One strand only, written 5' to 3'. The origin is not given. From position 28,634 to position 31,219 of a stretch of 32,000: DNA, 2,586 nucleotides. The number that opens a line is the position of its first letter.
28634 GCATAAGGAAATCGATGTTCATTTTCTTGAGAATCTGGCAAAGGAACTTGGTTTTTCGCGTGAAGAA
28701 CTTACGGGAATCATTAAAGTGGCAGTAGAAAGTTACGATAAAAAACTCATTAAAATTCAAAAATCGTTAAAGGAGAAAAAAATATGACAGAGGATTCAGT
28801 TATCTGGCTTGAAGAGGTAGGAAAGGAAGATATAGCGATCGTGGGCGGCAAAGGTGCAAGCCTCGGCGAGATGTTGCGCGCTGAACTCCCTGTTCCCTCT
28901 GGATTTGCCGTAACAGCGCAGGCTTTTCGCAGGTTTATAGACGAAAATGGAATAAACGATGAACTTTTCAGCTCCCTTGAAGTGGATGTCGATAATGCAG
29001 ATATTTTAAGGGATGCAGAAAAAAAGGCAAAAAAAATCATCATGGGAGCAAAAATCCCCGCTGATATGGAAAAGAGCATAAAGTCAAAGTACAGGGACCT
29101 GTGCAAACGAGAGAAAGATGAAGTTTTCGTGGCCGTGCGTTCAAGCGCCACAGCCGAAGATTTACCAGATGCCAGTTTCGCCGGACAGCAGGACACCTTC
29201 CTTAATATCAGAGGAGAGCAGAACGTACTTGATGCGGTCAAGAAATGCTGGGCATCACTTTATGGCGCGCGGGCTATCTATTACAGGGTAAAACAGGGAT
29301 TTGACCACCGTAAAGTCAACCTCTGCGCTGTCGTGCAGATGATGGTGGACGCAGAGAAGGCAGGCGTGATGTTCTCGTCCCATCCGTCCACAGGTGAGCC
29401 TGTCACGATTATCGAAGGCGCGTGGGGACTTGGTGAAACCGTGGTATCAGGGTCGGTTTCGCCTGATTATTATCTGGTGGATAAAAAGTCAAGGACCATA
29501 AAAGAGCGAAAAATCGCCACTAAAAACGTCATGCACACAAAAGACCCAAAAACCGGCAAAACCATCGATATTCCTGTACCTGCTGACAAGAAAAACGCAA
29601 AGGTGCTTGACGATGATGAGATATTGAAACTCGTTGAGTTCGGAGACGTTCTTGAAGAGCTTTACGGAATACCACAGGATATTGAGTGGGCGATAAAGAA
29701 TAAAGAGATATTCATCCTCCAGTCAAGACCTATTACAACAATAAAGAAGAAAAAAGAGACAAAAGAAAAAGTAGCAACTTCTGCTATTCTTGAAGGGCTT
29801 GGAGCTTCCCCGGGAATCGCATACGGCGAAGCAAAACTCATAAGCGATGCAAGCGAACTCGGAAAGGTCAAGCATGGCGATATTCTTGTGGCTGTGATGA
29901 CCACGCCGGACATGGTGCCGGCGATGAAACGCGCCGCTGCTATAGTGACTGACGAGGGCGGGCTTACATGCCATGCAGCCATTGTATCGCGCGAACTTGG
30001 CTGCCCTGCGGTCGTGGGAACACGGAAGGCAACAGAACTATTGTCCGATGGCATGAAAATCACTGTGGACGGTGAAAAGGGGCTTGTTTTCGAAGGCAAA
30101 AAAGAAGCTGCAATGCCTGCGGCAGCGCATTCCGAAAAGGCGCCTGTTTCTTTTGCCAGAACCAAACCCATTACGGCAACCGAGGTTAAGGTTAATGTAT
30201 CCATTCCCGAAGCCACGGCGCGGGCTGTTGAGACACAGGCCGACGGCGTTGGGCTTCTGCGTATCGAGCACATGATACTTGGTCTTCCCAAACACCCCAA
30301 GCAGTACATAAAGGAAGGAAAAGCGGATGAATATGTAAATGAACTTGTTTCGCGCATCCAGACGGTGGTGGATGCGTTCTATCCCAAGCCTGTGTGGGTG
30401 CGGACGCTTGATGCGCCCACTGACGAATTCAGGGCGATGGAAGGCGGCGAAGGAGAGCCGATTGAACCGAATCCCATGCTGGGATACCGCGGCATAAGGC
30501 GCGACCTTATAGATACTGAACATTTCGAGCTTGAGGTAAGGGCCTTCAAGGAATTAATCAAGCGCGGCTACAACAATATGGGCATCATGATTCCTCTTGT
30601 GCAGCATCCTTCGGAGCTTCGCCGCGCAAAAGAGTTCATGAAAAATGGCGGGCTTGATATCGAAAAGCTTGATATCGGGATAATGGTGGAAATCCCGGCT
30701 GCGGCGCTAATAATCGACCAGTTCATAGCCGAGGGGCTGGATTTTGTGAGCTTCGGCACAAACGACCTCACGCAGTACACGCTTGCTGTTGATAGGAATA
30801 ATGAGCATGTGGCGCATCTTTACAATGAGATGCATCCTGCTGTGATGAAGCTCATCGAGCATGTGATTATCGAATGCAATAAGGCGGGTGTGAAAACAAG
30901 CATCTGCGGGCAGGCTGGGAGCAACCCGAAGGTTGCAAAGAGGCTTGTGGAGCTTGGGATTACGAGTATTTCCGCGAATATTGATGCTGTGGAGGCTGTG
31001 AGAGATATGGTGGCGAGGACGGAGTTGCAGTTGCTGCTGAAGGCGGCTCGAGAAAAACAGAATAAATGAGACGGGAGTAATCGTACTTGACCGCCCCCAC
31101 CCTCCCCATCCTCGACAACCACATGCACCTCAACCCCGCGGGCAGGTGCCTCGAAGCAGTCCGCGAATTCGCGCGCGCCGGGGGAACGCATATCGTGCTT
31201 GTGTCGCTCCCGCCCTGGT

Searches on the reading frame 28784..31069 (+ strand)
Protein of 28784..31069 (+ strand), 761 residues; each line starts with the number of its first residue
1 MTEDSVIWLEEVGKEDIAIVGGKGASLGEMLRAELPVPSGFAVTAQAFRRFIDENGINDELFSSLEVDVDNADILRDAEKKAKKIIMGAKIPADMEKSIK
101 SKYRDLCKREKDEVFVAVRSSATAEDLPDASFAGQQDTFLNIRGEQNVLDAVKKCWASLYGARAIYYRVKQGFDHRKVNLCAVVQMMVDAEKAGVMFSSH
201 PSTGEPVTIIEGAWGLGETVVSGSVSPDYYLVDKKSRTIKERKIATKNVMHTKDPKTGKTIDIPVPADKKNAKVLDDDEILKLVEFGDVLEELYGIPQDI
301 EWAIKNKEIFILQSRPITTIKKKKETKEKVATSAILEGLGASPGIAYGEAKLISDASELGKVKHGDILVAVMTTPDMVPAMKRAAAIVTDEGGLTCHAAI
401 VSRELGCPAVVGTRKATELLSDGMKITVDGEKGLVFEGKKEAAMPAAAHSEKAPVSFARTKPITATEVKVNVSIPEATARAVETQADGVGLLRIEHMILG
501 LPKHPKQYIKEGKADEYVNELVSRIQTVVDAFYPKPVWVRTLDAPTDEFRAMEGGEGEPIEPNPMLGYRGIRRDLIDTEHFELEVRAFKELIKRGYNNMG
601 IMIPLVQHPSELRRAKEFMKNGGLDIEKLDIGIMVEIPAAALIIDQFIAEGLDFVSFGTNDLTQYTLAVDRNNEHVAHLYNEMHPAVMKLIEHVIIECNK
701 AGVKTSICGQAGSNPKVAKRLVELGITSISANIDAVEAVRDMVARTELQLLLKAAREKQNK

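Call 67: search_protein_families(library=pfam, proteins=[window:28784-31069:+], max_evalue=0.00001)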
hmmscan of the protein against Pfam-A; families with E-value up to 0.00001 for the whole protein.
window:28784-31069:+ (761 aa): 3 families
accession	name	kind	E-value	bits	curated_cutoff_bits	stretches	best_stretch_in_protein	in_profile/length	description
PF01326.24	PPDK_N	-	1.1e-115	386.9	27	1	18-329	2-321/328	Pyruvate phosphate dikinase, AMP/ATP-binding domain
PF02896.24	PEP-utilizers_C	-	1.7e-84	283.9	22.8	1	450-747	4-292/293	PEP-utilising enzyme, PEP-binding domain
PF00391.29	PEP-utilizers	-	7.7e-28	96.3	23.1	1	363-433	2-72/72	PEP-utilising enzyme, mobile domain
